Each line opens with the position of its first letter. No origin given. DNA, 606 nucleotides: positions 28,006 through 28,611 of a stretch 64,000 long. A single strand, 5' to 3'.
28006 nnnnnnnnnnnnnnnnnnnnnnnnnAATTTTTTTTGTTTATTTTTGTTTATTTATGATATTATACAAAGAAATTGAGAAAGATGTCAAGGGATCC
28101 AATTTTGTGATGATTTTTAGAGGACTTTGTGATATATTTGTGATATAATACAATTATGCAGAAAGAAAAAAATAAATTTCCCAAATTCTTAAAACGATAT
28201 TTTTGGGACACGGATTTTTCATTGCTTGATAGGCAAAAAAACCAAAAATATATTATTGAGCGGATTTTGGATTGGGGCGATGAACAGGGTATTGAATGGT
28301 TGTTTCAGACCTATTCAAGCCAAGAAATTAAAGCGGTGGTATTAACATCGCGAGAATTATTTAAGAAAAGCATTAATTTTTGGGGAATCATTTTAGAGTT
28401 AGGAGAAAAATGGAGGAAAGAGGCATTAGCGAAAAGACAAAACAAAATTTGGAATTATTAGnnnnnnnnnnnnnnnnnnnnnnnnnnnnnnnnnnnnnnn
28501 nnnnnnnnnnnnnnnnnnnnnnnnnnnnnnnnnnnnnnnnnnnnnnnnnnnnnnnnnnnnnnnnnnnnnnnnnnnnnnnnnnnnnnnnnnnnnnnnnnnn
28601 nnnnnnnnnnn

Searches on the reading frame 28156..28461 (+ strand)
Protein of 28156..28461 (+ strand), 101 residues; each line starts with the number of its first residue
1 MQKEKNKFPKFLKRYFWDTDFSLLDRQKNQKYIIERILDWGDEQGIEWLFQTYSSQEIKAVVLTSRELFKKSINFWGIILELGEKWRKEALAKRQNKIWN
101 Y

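Call 3: search_protein_families(library=pfam, proteins=[window:28156-28461:+], max_evalue=1)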
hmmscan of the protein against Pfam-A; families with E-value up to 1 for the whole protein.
window:28156-28461:+ (101 aa): 2 families
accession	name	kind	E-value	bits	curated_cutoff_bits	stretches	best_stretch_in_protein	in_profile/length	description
PF21956.1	DUF6922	-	2e-17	62.8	27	1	11-62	1-52/52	Family of unknown function (DUF6922)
PF16891.10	STPPase_N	-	0.059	14.3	26.8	1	33-70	4-39/48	Serine-threonine protein phosphatase N-terminal domain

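Call 4: search_protein_families(library=padloc, proteins=[window:28156-28461:+], max_evalue=1)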
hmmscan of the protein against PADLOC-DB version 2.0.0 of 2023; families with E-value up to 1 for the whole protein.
window:28156-28461:+ (101 aa): 0 families

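Call 5: search_protein_families(library=ncbifam, proteins=[window:28156-28461:+], max_evalue=1)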
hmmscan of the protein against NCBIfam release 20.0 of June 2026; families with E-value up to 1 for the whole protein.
window:28156-28461:+ (101 aa): 0 families

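Call 8: search_solved_structures(query=window:28156-28461:+, max_evalue=10)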
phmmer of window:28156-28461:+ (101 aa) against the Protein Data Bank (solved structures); distinct sequences matched with E-value up to 10: 5.
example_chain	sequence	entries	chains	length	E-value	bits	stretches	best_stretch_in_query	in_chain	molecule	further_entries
4zws_A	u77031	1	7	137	0.098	16.1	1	27-82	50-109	Recombination protein uvsY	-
4zwt_A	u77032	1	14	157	0.098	16.1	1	27-82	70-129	Recombination protein uvsY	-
4zwq_A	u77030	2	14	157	0.14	15.6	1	27-82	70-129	Recombination protein uvsY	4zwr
9vfj_D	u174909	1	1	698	0.73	13.3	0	4-34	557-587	Photosystem I reaction center subunit II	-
2vac_A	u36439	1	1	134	1.1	12.7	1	21-57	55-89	TWINFILIN-2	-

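Call 9: find_homologous_proteins(query=window:28156-28461:+, max_evalue=0.001)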
Query window:28156-28461:+ (101 aa): 1 proteins with E <= 0.001 among 1 candidates.
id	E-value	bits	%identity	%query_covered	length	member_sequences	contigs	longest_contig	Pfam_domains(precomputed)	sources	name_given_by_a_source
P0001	2.7e-60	219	100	100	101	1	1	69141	PF21956.2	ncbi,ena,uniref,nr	ncbi:MAG: hypothetical protein CEN89_206 [Candidatus Berkelbacteria bacterium Licking1014_7]|uniref:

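Call 17: search_protein_representatives(protein=window:28156-28461:+)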
Query: 101 residues. Proteins with E-value up to 0.001 (for the whole library): 1224; up to 1e-10: 187; up to 1e-30: 1. The best 150 are listed.
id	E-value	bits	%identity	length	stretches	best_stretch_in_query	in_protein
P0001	8.6e-61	218.8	100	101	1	1-101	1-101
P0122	4.2e-26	107.3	59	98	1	7-101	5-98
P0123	2.0e-20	89.1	51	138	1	3-101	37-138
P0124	8.6e-20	87.0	45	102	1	4-101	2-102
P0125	4.0e-18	81.7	53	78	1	11-80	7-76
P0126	7.2e-18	80.9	45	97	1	8-93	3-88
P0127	2.5e-17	79.1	46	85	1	4-81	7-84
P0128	2.8e-17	79.0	42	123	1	7-86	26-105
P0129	3.1e-17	78.8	40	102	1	4-83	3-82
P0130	5.1e-17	78.1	51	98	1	10-81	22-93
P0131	7.2e-17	77.6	46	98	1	10-89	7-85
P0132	8.4e-17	77.4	34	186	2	12-79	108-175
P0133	2.6e-16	75.8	44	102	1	6-100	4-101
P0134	5.3e-16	74.9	43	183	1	4-101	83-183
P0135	1.2e-15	73.8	45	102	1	3-85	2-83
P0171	1.3e-13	67.2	37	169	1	7-84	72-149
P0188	6.4e-13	65.0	42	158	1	6-79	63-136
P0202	1.8e-12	63.5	44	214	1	8-81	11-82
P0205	2.2e-12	63.2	41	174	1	9-83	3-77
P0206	2.6e-12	63.0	37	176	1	5-101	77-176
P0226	5.6e-12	61.9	43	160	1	4-82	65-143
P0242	9.9e-12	61.1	35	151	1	6-83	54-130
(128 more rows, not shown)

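Call 18: search_protein_families(library=pfam, proteins=[P0132, P0134, P0202, P0205, P0171, P0206, P0188, P0226, P0242], max_evalue=0.01)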
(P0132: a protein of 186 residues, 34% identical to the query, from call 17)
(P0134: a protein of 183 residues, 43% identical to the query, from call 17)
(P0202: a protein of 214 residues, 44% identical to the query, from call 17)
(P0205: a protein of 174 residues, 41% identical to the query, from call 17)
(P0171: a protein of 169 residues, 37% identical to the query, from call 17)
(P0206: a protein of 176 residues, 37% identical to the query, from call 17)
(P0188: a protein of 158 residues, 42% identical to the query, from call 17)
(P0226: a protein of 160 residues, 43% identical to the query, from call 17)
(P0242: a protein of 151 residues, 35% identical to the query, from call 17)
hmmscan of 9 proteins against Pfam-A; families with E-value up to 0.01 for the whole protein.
P0132 (186 aa): 1 family
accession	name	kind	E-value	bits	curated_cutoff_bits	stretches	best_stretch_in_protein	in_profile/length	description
PF21956.1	DUF6922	-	5.3e-19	67.9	27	2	110-158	4-52/52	Family of unknown function (DUF6922)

P0134 (183 aa): 3 families
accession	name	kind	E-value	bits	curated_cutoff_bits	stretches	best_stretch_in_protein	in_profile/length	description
PF21956.1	DUF6922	-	2.5e-15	56.1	27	1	90-141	1-52/52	Family of unknown function (DUF6922)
PF08279.18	HTH_11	-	0.00085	19.6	25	1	13-70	1-54/55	HTH domain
PF08220.18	HTH_DeoR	-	0.0016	18.6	21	1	13-64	1-47/57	DeoR-like helix-turn-helix domain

P0202 (214 aa): 1 family
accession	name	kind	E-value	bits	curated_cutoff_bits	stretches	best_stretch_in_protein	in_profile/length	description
PF21956.1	DUF6922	-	2.9e-13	49.5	27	1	17-65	4-52/52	Family of unknown function (DUF6922)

P0205 (174 aa): 1 family
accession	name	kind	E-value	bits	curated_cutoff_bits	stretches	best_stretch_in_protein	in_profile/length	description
PF21956.1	DUF6922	-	6.7e-13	48.3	27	1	7-56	3-52/52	Family of unknown function (DUF6922)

P0171 (169 aa): 4 families
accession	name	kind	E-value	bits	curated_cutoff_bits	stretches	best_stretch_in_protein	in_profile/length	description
PF12728.13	HTH_17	-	2.5e-16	60.1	27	1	6-54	1-49/51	Helix-turn-helix domain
PF21956.1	DUF6922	-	2.1e-10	40.4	27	1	79-127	4-52/52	Family of unknown function (DUF6922)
PF13384.12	HTH_23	-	0.0065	16.7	24.6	0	4-29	15-40/50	Homeodomain-like domain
PF13338.12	AbiEi_4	-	0.0098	16.4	25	0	3-32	10-38/49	Transcriptional regulator, AbiEi antitoxin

P0206 (176 aa): 6 families
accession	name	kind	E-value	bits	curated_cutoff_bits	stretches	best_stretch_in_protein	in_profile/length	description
PF21956.1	DUF6922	-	3.9e-13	49.1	27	1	86-134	4-52/52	Family of unknown function (DUF6922)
PF01381.28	HTH_3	-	6e-11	42.6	23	1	12-62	1-50/55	Helix-turn-helix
PF13560.12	HTH_31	-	1.1e-08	35.7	27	1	9-59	3-53/64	Helix-turn-helix domain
PF12844.13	HTH_19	-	1.6e-08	34.8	30.2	1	11-56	3-47/64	Helix-turn-helix domain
PF13744.12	HTH_37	-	8.8e-08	32.3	27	1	8-66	19-77/80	Helix-turn-helix domain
PF13443.12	HTH_26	-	5.6e-05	23.8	22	1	12-57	2-47/63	Cro/C1-type HTH DNA-binding domain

P0188 (158 aa): 1 family
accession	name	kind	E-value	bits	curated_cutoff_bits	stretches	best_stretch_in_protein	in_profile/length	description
PF21956.1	DUF6922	-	1.7e-14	53.5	27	1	68-118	1-51/52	Family of unknown function (DUF6922)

P0226 (160 aa): 2 families
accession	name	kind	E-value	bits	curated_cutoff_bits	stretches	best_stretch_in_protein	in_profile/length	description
PF21956.1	DUF6922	-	2e-12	46.8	27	1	74-123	3-52/52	Family of unknown function (DUF6922)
PF13443.12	HTH_26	-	5.1e-07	30.3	22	1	3-61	3-59/63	Cro/C1-type HTH DNA-binding domain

P0242 (151 aa): 1 family
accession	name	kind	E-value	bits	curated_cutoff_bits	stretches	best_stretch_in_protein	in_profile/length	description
PF21956.1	DUF6922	-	8.1e-13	48.1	27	1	59-110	1-52/52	Family of unknown function (DUF6922)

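Call 22: find_homologous_proteins(query=A2, max_evalue=0.001)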
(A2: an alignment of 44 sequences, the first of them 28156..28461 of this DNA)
Query A2 (44 sequences) (101 aa, profile of the alignment): 1134 proteins with E <= 0.001 among 4979 candidates; the best 120 are listed.
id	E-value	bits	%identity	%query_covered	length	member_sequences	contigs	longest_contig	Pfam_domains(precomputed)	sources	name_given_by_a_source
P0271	7.6e-36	140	42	95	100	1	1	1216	PF21956.2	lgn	-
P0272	9.7e-36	139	43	95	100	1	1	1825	PF21956.2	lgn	-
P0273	1.5e-35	139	51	76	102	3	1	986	PF21956.2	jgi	-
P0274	1.9e-35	138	43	94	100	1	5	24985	PF21956.2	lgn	-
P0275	2.6e-35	138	46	92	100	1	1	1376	PF21956.2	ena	-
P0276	3.8e-35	137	46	94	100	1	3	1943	PF21956.2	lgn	-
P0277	5.1e-35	137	44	93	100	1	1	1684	PF21956.2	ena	-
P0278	8.1e-35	136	42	92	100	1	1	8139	PF21956.2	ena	-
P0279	9.7e-35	136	43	92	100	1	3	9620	PF21956.2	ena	-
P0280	9.9e-35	136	43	92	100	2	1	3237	PF21956.2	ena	-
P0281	1.1e-34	136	41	95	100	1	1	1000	PF21956.2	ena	-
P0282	1.1e-34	136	42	93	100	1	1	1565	PF21956.2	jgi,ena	-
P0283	1.4e-34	136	44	93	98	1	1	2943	PF21956.2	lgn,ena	-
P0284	1.4e-34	136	45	90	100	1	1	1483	PF21956.2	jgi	jgi:hypothetical protein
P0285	1.4e-34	136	43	92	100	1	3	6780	PF21956.2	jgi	-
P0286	1.4e-34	136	43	92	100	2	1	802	PF21956.2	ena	-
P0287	1.5e-34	135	40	93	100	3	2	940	PF21956.2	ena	-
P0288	1.7e-34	135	47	76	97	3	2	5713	PF21956.2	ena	-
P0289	1.8e-34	135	43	92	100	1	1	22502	PF21956.2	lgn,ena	-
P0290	2.0e-34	135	41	94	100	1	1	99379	PF21956.2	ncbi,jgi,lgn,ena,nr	ncbi:hypothetical protein KJ616_00655 [Patescibacteria group bacterium]|nr:hypothetical protein [Pat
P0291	2.1e-34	135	43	92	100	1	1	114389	PF21956.2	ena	-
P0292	2.1e-34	135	47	76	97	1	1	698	PF21956.2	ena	-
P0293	2.6e-34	135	43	92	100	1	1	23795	PF21956.2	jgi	-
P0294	2.7e-34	135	40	94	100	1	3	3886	PF21956.2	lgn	-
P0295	2.8e-34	135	46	92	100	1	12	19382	PF21956.2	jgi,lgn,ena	-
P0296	3.0e-34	135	43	92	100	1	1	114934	PF21956.2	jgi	-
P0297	3.1e-34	134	40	93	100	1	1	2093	PF21956.2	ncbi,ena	-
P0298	3.3e-34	134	41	92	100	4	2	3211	PF21956.2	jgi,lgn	-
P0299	3.3e-34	134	43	92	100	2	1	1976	PF21956.2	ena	-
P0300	3.3e-34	134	42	92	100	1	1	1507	PF21956.2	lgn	-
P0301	3.4e-34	134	42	92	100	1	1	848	PF21956.2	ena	-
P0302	5.3e-34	134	45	94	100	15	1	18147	PF21956.2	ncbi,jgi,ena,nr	ncbi:hypothetical protein J7J39_01555 [bacterium]|nr:hypothetical protein [bacterium]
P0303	5.4e-34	134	41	91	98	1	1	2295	PF21956.2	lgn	-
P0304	6.2e-34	133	39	93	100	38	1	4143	PF21956.2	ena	-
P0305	6.5e-34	133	42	92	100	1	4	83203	PF21956.2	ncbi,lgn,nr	ncbi:MAG: hypothetical protein M1409_00910 [Actinobacteria bacterium]|nr:hypothetical protein [Actin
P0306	6.8e-34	133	45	94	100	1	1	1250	PF21956.2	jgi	-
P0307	7.4e-34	133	42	94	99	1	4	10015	PF21956.2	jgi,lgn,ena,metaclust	jgi:hypothetical protein|metaclust:\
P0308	7.7e-34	133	45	92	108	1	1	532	PF21956.2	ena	-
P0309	7.9e-34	133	47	77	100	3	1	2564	PF21956.2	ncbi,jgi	-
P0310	8.2e-34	133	45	93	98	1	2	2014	PF21956.2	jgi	jgi:hypothetical protein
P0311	8.3e-34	133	48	78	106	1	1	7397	PF21956.2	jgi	-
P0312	8.4e-34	133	40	93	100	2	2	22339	PF21956.2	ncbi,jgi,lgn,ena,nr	ncbi:MAG TPA: hypothetical protein ENN27_05925 [Candidatus Atribacteria bacterium]|nr:hypothetical p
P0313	9.0e-34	133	45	92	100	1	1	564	PF21956.2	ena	-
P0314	9.0e-34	133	41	94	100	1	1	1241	PF21956.2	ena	-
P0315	1.0e-33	133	41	92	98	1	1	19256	PF21956.2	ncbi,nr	ncbi:MAG: hypothetical protein Q8N87_02405 [bacterium]|nr:hypothetical protein [bacterium]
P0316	1.1e-33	133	43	94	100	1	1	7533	PF21956.2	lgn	-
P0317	1.2e-33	133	41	90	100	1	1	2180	PF21956.2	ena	-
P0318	1.2e-33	133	40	94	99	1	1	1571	PF21956.2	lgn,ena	-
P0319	1.2e-33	133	39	93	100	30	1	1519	PF21956.2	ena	-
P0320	1.4e-33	132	45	92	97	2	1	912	PF21956.2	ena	-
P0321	1.5e-33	132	46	94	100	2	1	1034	PF21956.2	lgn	-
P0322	1.7e-33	132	38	93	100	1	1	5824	PF21956.2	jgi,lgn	-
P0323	1.7e-33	132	42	93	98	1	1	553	PF21956.2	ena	-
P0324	1.8e-33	132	48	82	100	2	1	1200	PF21956.2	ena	-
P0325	1.8e-33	132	40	93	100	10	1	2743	PF21956.2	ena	-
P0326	1.9e-33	132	43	94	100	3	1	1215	PF21956.2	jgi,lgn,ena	-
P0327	1.9e-33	132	52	74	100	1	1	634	PF21956.2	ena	-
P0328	2.0e-33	132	45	92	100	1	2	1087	PF21956.2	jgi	-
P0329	2.1e-33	132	38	93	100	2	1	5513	PF21956.2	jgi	jgi:predicted nuclease of restriction endonuclease-like RecB superfamily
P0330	2.1e-33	132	38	95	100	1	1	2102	PF21956.2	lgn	-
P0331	2.1e-33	132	40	93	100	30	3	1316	PF21956.2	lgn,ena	-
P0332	2.2e-33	132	47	92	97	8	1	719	PF21956.2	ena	-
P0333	2.2e-33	132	43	93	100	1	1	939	PF21956.2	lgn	-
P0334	2.3e-33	132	43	93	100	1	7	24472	PF21956.2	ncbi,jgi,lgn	jgi:succinate dehydrogenase flavin-adding protein (antitoxin of CptAB toxin-antitoxin module)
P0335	2.3e-33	132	40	92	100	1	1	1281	PF21956.2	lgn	-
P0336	2.4e-33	132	41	92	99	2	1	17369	PF21956.2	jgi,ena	-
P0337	2.4e-33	132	45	75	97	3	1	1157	PF21956.2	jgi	jgi:hypothetical protein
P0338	2.7e-33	131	38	93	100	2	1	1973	PF21956.2,PF05626.17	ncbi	-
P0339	2.8e-33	131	49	94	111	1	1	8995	PF21956.2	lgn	-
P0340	2.8e-33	131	38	88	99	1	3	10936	PF21956.2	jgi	-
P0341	3.0e-33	131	43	94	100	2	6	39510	PF21956.2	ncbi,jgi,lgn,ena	-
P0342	3.0e-33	131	42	92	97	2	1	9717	PF21956.2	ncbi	-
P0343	3.0e-33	131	44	93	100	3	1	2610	PF21956.2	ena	-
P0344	3.1e-33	131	39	93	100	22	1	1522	PF21956.2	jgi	-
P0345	3.5e-33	131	40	92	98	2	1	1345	PF21956.2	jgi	-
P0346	3.6e-33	131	54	83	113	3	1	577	PF21956.2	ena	-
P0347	4.0e-33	131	42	92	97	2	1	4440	PF21956.2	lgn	-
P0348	4.1e-33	131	40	93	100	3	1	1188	PF21956.2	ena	-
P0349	4.2e-33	131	51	83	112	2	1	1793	PF21956.2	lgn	-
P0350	4.2e-33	131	38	93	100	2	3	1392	PF21956.2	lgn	-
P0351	4.3e-33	131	49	72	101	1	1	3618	PF21956.2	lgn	-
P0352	4.4e-33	131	47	73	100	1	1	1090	PF21956.2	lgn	-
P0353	4.4e-33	131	39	93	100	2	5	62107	PF21956.2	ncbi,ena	-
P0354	4.8e-33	131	39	94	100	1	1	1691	PF21956.2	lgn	-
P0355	4.8e-33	131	38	93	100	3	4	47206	PF21956.2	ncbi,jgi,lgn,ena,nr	ncbi:hypothetical protein CVT91_17480 [Candidatus Atribacteria bacterium HGW-Atribacteria-1]|nr:MAG:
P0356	4.9e-33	131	47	71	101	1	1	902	PF21956.2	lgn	-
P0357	4.9e-33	131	44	94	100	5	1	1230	PF21956.2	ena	-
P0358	4.9e-33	131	42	90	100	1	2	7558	PF21956.2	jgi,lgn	jgi:hypothetical protein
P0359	5.0e-33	131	52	72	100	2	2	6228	PF21956.2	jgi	-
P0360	6.0e-33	130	39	94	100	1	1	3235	PF21956.2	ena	-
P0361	6.1e-33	130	40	93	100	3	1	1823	PF21956.2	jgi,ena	-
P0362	6.2e-33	130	37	93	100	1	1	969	PF21956.2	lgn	-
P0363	6.2e-33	130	39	93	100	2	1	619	PF21956.2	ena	-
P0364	6.2e-33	130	46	73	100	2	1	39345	PF21956.2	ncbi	-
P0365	6.5e-33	130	39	91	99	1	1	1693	PF21956.2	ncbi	-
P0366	6.7e-33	130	40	91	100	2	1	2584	PF21956.2,PF05626.17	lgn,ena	-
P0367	7.3e-33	130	38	93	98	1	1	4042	PF21956.2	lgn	-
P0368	7.8e-33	130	44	94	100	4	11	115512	PF21956.2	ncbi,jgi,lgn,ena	-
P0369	7.8e-33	130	38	94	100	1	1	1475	PF21956.2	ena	-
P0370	8.1e-33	130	38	93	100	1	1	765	PF21956.2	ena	-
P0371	8.5e-33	130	38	93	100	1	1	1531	PF21956.2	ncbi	-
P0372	8.7e-33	130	45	79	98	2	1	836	PF21956.2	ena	-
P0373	8.7e-33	130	53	75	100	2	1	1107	PF21956.2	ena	-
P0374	8.8e-33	130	39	93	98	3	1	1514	PF21956.2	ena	-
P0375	9.1e-33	130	41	94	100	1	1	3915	PF21956.2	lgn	-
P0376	9.3e-33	130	37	92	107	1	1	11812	PF21956.2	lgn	-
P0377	1.1e-32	130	47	75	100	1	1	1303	PF21956.2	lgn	-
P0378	1.1e-32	129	38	88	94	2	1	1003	PF21956.2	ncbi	-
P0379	1.2e-32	129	46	94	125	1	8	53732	PF21956.2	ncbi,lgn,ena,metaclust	metaclust:\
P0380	1.2e-32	129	46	94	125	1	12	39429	PF21956.2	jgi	jgi:hypothetical protein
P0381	1.2e-32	129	42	77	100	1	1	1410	PF21956.2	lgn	-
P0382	1.3e-32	129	45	76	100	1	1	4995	PF21956.2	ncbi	-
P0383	1.3e-32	129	42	92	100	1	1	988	PF21956.2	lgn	-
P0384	1.3e-32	129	37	78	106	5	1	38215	PF21956.2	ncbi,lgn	-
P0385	1.5e-32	129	40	92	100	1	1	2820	PF21956.2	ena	-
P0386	1.5e-32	129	39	78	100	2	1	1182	PF21956.2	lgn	-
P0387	1.6e-32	129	37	95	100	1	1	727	PF21956.2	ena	-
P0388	1.8e-32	129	42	77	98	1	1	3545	PF21956.2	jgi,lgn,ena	-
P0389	1.8e-32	129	38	93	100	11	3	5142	PF21956.2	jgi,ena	-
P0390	1.9e-32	129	40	91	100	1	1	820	PF21956.2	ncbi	-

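Call 34: predict_structure(alignment_id=A3)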
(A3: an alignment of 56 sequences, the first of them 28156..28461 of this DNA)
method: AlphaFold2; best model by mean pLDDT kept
length: 101 residues; sequences in the alignment: 56
mean_pLDDT: 81.2   pTM: 0.73
mean pLDDT of the five models: 81.2, 80.7, 80.5, 80.1, 78.3
residues with pLDDT >= 90: 37; 70-90: 41; 50-70: 16; < 50: 7
segments of 3 or more residues with pLDDT < 50: 1-5
pLDDT, mean of each block of 10 residues (from residue 1): 61 89 85 93 94 91 83 87 73 59 50
secondary structure, 60 per line:
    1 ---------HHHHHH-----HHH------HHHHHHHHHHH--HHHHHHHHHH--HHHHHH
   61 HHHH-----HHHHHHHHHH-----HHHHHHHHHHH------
elements in order: H10-15 H30-40 H43-52 H55-64 H70-79 H85-95

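Call 39: search_solved_structures(query=A3, max_evalue=10)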
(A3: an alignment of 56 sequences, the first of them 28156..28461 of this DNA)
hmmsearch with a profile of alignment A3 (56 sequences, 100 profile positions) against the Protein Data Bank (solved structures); distinct sequences matched with E-value up to 10: 9.
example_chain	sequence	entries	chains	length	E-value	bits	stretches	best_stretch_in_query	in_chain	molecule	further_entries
3h3d_X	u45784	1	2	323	0.054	16.6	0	18-44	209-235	Maternal protein pumilio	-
5kl1_A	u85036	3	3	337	0.092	15.9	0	19-44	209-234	Maternal protein pumilio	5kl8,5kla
1jad_A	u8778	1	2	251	0.29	14.3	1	35-92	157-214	phospholipase C beta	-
2rci_A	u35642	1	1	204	0.46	13.7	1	51-86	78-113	Type-2Ba cytolytic delta-endotoxin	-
6zbj_B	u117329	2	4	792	2.2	11.5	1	9-96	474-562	Merozoite surface protein-1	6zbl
7cgf_A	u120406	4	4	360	5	10.3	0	17-41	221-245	PUM-HD domain-containing protein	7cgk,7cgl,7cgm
6nod_A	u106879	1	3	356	5.1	10.3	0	17-41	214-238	PUF (Pumilio/FBF) domain-containing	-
7cgg_A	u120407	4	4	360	5.4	10.2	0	17-41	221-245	PUM-HD domain-containing protein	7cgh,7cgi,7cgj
6zbc_D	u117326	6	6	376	6.2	10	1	9-96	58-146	Merozoite surface protein 1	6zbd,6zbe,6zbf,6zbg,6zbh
